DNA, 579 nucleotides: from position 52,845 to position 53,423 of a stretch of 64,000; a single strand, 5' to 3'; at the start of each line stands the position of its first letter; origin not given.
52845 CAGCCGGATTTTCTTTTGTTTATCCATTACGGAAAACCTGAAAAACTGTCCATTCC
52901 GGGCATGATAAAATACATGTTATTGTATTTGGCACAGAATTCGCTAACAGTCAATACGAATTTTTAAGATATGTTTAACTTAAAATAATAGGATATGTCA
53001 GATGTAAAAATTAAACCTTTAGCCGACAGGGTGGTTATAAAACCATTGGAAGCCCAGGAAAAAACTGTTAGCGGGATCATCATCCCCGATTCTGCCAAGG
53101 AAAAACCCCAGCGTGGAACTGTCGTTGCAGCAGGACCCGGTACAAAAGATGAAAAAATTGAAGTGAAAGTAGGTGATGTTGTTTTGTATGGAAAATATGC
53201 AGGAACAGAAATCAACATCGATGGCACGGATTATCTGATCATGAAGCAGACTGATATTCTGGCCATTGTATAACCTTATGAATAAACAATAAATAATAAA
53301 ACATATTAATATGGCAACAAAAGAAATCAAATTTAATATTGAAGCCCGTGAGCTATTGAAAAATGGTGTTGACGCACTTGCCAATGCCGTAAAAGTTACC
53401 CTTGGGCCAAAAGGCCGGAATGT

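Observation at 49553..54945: Sensor-less (PspF-like) sigma-54 activator encoded just upstream of lptE, secG and the putatively sigma-54-driven groESL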

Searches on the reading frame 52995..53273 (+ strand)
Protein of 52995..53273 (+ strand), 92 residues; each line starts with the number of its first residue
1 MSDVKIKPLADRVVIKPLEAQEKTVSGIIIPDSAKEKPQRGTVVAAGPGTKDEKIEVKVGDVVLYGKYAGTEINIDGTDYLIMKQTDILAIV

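Call 3: search_protein_families(library=pfam, proteins=[window:52995-53273:+], max_evalue=0.01)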
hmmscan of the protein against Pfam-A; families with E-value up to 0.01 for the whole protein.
window:52995-53273:+ (92 aa): 1 family
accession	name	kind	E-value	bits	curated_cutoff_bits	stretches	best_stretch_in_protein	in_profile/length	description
PF00166.26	Cpn10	-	1.5e-32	111.9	21.1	1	5-92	1-93/93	Chaperonin 10 Kd subunit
